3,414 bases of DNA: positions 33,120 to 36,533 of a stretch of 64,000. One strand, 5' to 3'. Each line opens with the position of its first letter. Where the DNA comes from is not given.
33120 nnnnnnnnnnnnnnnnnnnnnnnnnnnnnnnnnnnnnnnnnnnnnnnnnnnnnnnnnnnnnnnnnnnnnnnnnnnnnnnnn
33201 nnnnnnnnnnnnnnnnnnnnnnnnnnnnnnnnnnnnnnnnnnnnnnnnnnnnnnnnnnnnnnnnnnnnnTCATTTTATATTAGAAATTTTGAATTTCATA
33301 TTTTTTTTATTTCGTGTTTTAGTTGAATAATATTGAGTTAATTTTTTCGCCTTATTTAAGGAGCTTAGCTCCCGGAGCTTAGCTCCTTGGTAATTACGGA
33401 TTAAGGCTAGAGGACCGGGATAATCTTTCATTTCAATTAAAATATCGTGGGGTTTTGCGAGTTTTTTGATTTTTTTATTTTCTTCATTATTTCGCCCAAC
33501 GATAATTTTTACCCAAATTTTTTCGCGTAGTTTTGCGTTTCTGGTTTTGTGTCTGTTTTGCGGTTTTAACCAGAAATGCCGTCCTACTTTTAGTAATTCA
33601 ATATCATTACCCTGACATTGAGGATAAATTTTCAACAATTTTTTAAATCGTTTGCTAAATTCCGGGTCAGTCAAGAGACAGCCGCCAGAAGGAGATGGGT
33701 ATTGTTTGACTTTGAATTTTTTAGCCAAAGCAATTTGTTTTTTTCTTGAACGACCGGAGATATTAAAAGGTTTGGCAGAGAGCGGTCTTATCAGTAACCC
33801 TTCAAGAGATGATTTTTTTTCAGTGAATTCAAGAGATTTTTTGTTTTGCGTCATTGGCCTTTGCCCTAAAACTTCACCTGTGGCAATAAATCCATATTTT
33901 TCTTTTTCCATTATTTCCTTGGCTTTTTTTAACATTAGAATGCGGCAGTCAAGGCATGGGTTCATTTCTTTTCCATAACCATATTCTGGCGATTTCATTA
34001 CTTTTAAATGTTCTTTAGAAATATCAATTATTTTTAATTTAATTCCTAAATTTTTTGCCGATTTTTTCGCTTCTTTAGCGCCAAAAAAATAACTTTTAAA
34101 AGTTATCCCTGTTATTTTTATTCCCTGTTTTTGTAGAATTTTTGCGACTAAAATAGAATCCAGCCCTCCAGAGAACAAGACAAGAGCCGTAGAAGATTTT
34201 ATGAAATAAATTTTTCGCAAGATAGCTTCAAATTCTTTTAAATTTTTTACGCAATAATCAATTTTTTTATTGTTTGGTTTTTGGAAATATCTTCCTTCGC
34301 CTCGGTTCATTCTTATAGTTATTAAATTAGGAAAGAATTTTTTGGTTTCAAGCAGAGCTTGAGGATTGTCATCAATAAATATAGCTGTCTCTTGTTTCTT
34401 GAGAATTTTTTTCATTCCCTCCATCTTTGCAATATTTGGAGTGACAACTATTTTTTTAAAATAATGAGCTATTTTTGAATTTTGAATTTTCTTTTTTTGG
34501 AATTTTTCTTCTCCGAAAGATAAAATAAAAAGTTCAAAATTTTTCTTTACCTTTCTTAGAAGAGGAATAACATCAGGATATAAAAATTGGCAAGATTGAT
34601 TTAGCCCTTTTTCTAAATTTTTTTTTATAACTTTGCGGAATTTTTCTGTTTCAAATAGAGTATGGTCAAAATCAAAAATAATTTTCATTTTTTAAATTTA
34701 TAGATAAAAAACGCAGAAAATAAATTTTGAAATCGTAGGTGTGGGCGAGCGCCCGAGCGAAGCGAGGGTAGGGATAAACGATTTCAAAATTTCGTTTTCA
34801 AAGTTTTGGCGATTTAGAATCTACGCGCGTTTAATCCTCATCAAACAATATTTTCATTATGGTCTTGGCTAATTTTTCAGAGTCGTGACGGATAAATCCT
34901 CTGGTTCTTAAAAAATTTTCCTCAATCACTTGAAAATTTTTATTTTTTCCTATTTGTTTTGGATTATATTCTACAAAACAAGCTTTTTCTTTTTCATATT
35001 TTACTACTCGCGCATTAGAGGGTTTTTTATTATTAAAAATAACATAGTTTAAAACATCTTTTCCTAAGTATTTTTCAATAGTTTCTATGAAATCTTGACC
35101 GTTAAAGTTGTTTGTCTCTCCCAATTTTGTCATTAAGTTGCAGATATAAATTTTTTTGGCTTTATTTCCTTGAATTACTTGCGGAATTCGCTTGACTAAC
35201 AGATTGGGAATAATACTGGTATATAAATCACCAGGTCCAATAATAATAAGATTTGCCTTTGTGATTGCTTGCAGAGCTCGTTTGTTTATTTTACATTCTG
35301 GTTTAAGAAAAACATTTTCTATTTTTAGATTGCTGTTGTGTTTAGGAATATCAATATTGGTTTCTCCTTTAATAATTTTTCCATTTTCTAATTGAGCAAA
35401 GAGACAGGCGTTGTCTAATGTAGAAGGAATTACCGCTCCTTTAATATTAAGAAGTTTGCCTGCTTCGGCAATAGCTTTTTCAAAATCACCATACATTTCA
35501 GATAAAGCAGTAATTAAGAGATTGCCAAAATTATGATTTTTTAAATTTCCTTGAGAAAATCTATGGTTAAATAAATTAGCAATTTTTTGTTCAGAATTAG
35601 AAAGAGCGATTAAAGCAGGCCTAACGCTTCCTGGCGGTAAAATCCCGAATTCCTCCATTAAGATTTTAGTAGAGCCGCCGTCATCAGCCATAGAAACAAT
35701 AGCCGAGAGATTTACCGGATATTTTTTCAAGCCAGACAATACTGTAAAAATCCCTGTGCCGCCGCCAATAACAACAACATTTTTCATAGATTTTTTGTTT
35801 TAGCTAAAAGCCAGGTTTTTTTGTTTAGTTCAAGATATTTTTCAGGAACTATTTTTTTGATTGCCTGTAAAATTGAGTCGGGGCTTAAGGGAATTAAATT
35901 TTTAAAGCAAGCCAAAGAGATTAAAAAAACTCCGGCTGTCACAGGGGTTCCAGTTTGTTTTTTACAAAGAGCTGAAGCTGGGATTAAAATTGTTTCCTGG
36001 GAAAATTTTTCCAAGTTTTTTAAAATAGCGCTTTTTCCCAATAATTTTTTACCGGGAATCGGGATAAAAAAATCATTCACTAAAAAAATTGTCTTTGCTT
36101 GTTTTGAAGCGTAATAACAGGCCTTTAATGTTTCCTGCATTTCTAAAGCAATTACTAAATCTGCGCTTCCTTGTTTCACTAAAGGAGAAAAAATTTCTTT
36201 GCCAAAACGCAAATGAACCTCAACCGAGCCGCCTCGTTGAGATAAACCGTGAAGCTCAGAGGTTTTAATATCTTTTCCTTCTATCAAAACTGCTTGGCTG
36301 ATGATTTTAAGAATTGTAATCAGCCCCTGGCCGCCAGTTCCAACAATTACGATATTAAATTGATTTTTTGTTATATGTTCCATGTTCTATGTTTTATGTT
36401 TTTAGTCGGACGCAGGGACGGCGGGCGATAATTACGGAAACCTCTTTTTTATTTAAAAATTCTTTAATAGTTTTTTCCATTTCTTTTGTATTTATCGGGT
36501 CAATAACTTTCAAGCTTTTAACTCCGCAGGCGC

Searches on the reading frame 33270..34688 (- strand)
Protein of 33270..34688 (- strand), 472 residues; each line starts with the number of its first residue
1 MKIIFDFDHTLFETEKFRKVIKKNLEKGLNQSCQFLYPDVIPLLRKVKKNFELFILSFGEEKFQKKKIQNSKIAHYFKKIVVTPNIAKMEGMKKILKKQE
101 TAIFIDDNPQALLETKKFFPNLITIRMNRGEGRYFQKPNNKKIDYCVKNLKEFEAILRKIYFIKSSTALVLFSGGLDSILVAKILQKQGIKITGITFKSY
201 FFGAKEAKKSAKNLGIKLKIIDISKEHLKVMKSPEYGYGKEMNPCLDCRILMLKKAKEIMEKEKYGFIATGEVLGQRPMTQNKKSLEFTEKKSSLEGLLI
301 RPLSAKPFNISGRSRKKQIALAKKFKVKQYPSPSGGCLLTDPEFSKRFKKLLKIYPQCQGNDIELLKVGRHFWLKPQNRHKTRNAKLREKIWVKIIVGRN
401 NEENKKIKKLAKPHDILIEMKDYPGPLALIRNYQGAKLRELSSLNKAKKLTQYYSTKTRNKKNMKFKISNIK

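Call 61: search_protein_families(library=pfam, proteins=[window:33270-34688:-], max_evalue=0.0001)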
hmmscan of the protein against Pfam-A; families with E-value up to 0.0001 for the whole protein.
window:33270-34688:- (472 aa): 6 families
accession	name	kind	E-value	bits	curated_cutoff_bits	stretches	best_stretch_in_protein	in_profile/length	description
PF02568.20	ThiI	-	1.2e-09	38.5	20.5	1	165-303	3-144/197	Thiamine biosynthesis protein (ThiI)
PF18297.6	NFACT-R_2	-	2.5e-09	37.7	26.9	1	388-469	5-80/104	NFACT protein RNA binding domain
PF03054.22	tRNA_Me_trans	-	2.6e-08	34.2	20.6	1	169-288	4-142/202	tRNA methyl transferase HUP domain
PF24167.1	DUF7411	-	7.5e-06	26.1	28.7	1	168-229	3-64/194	Family of unknown function (DUF7411)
PF06508.19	QueC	-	3.6e-05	23.8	22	1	168-224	2-61/210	Queuosine biosynthesis protein QueC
PF13419.12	HAD_2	-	8.4e-05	23.2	23.8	0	22-109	66-162/178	Haloacid dehalogenase-like hydrolase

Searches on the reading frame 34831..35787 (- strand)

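Call 61: search_protein_families(library=pfam, proteins=[window:34831-35787:-], max_evalue=0.0001)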
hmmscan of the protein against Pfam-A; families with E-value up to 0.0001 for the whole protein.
window:34831-35787:- (318 aa): 1 family
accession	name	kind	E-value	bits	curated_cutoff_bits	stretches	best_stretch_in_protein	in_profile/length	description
PF01933.23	CofD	-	3.2e-89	299.4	30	1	4-293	1-290/290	2-phospho-L-lactate transferase CofD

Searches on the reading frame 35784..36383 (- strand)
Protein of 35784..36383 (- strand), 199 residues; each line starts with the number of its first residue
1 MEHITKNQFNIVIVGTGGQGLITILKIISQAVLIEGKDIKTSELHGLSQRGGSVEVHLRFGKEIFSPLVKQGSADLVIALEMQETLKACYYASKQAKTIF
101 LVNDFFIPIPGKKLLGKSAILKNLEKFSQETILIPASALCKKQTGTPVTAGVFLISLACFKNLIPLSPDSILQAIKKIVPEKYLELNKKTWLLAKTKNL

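Call 61: search_protein_families(library=pfam, proteins=[window:35784-36383:-], max_evalue=0.0001)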
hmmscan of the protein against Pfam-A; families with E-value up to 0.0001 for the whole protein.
window:35784-36383:- (199 aa): 1 family
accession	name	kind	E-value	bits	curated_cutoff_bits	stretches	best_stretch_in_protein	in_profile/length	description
PF01558.24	POR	-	6e-24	85.6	27.4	1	17-190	1-167/173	Pyruvate ferredoxin/flavodoxin oxidoreductase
